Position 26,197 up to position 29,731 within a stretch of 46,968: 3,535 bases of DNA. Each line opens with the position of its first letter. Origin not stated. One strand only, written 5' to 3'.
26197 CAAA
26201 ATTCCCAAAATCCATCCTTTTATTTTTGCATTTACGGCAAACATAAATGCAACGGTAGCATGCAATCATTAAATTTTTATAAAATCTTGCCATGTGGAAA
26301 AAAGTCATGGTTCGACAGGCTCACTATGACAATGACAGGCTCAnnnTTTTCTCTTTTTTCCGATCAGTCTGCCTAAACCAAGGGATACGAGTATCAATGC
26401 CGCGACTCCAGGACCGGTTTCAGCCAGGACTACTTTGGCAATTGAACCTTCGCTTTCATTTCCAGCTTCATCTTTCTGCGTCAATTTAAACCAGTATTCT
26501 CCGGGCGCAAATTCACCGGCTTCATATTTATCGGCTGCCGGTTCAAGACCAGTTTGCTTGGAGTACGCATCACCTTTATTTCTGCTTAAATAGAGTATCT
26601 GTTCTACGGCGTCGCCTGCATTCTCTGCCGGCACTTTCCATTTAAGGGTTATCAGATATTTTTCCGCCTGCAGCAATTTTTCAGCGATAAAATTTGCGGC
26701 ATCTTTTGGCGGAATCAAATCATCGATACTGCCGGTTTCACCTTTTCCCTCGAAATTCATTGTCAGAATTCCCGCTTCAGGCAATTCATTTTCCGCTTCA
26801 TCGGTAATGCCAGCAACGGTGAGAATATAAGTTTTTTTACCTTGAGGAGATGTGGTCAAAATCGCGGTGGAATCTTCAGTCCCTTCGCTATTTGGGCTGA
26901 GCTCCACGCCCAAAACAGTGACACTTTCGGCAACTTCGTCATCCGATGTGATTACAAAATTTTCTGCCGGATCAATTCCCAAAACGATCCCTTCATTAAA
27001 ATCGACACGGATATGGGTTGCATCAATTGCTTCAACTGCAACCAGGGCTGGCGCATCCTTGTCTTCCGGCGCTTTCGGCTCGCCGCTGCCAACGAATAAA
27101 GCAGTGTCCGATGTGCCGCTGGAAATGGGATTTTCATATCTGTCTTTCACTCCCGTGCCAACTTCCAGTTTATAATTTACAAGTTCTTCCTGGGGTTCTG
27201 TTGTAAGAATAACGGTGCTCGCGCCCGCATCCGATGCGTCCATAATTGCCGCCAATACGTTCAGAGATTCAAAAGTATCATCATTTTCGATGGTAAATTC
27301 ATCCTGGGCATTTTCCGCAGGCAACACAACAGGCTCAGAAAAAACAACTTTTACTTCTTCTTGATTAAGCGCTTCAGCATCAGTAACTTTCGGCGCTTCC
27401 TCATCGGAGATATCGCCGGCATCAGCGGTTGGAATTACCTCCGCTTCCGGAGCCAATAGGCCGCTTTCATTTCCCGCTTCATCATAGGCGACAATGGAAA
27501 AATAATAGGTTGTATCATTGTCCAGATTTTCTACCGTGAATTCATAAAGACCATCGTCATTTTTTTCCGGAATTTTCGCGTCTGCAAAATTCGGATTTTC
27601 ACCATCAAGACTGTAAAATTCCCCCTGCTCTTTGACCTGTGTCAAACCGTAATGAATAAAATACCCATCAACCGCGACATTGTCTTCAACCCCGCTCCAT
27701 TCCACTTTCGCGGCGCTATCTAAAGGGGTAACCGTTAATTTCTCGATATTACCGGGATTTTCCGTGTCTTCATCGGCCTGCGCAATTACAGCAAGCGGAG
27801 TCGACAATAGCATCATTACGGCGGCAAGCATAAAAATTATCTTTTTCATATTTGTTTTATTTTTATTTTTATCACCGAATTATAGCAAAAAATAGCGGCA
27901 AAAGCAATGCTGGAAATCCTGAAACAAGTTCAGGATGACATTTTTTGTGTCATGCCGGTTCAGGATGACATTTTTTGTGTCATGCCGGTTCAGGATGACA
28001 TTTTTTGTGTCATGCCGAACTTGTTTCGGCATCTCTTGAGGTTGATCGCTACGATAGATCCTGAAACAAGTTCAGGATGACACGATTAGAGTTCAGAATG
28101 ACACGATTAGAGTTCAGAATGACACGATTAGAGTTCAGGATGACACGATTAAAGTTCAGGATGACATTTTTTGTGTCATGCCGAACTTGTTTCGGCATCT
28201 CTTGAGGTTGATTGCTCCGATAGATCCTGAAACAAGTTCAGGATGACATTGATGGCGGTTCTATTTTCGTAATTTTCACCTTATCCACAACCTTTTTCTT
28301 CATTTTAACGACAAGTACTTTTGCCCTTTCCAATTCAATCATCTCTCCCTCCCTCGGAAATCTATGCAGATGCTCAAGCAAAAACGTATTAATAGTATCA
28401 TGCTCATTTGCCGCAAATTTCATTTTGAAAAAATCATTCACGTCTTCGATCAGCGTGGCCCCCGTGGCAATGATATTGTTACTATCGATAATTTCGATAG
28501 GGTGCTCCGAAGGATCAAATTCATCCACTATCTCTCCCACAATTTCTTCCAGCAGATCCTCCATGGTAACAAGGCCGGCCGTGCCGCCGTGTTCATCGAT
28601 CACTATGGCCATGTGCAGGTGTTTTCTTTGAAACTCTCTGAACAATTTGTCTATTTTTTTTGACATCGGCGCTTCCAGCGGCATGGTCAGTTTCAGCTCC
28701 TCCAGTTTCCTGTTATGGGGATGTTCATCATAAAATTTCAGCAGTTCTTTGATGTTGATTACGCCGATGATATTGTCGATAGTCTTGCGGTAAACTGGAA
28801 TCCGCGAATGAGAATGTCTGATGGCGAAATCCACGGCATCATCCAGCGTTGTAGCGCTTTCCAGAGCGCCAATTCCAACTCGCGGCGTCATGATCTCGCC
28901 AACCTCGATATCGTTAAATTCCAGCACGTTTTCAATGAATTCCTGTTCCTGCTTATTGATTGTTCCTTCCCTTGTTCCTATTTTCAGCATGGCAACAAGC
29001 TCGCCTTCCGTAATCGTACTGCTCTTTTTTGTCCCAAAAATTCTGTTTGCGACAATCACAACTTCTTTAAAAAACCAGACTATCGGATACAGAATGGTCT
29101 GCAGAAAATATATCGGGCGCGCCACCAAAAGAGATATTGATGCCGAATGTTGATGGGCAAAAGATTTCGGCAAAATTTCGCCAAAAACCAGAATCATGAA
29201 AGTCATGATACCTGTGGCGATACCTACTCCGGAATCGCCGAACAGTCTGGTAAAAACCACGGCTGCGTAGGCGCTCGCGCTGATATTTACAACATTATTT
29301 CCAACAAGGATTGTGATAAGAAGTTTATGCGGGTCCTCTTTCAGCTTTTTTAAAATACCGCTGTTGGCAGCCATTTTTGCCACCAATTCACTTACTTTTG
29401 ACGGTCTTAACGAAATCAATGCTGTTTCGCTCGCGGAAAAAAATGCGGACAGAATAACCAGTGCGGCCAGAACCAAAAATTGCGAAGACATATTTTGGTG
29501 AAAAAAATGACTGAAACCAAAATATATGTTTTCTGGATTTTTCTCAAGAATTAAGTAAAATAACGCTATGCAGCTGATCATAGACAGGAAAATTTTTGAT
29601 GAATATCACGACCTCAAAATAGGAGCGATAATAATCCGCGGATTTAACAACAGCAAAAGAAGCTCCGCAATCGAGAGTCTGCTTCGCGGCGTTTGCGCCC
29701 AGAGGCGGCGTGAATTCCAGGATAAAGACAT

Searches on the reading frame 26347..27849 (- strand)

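Call 57: search_protein_families(library=pfam, proteins=[window:26347-27849:-], max_evalue=0.00001)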
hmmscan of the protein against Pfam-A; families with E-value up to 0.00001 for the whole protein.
window:26347-27849:- (501 aa): 3 families
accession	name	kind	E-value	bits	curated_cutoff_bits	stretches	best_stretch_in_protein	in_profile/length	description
PF13205.12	Big_5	-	1.5e-06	29.3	23.6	0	274-358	19-97/105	Bacterial Ig-like domain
PF00041.27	fn3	-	2.6e-06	28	25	0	38-128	6-75/84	Fibronectin type III domain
PF19077.6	Big_13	-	3.1e-06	28.1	27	0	95-129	57-91/102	Bacterial Ig-like domain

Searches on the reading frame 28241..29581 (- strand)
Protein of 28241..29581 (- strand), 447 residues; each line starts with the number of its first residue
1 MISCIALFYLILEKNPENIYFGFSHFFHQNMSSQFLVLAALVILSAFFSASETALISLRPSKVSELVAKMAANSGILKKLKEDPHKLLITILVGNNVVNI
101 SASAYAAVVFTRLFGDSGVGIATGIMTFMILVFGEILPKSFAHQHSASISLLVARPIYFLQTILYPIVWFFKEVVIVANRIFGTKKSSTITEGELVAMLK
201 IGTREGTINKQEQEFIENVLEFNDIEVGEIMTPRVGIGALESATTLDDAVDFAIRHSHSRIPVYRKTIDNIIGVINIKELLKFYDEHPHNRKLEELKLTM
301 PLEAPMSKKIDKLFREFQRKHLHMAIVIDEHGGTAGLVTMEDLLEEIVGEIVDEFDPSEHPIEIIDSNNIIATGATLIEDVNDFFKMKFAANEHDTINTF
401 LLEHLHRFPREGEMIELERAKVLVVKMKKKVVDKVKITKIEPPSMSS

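Call 57: search_protein_families(library=pfam, proteins=[window:28241-29581:-], max_evalue=0.00001)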
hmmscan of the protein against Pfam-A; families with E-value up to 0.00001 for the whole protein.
window:28241-29581:- (447 aa): 3 families
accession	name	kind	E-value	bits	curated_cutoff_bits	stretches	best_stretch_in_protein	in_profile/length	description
PF01595.25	CNNM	-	8.1e-53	179.2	28.4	1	37-212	2-181/181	Cyclin M transmembrane N-terminal domain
PF03471.22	CorC_HlyC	-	4.6e-15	55.8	27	1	365-440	3-80/81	Transporter associated domain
PF00571.33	CBS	-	8.9e-13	48.8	24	0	227-284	1-55/57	CBS domain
